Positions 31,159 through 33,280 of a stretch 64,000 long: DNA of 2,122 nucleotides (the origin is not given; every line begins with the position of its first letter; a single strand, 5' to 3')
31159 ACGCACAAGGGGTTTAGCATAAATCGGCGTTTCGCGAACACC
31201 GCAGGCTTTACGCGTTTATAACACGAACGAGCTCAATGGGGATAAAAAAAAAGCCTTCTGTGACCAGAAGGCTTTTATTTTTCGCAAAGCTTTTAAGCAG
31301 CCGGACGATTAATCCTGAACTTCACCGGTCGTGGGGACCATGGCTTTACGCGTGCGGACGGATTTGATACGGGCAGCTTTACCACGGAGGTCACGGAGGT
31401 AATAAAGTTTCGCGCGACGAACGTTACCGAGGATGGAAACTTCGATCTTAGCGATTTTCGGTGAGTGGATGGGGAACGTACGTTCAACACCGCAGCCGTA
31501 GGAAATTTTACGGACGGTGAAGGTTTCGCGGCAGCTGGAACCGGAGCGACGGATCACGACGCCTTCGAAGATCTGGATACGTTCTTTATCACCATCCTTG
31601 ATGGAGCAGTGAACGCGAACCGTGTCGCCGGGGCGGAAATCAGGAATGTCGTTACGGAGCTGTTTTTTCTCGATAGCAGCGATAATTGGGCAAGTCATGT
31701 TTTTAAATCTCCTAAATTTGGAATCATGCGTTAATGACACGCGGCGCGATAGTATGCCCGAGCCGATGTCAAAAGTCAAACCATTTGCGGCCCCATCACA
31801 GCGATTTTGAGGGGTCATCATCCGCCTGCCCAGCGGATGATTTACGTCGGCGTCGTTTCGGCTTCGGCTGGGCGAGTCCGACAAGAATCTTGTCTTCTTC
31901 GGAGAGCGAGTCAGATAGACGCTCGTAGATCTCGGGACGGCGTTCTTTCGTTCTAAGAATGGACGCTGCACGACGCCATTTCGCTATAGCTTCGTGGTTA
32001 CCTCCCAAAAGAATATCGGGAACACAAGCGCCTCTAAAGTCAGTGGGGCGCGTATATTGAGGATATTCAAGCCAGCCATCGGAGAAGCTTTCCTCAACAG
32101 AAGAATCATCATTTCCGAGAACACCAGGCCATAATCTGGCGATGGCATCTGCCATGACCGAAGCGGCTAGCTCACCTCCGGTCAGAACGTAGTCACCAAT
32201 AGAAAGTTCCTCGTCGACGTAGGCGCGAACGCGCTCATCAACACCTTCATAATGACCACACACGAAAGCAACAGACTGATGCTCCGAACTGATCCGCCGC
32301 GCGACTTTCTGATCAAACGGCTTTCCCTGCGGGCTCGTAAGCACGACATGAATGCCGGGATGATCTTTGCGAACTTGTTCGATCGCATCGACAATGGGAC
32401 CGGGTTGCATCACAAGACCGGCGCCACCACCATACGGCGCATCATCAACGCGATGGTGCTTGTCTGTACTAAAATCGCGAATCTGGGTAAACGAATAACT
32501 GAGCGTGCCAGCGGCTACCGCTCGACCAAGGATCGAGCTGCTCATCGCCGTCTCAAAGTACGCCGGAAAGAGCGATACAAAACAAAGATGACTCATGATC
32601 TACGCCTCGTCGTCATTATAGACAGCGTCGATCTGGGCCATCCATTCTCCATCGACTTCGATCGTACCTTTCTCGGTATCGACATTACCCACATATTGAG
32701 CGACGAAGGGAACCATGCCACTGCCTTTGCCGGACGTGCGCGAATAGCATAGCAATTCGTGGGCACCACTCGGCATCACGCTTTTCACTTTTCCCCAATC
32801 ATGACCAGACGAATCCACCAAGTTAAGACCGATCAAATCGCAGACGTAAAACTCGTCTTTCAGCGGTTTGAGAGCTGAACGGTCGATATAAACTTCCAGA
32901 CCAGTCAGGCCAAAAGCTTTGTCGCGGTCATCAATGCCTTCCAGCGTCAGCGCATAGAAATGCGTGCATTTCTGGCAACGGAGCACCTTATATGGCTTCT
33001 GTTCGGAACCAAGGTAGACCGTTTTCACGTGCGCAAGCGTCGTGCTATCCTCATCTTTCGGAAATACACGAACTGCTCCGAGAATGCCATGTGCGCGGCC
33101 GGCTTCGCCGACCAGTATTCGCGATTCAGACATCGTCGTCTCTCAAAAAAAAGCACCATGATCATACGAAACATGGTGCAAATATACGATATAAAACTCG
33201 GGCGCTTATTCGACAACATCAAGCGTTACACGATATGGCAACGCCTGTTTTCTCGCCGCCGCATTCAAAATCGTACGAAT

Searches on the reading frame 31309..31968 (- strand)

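Call 54: search_protein_families(library=pfam, proteins=[window:31309-31968:-], max_evalue=0.0001)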
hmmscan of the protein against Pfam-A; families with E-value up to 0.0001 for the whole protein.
window:31309-31968:- (219 aa): 1 family
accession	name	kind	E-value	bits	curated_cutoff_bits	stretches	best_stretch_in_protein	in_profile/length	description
PF01245.26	Ribosomal_L19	-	3e-50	169.2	22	1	95-203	2-110/111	Ribosomal protein L19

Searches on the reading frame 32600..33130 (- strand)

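Call 54: search_protein_families(library=pfam, proteins=[window:32600-33130:-], max_evalue=0.0001)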
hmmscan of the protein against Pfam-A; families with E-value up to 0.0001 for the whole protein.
window:32600-33130:- (176 aa): 3 families
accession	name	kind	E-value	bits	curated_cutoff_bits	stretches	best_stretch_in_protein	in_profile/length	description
PF01782.24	RimM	-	4.1e-14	53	23.5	1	7-85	2-83/84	RimM N-terminal domain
PF24986.1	PRC_RimM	-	6.3e-12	45.4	27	1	98-161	3-65/69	RimM PRC barrel domain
PF05239.21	PRC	-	3.1e-07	30.7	21.2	1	92-161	2-73/78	PRC-barrel domain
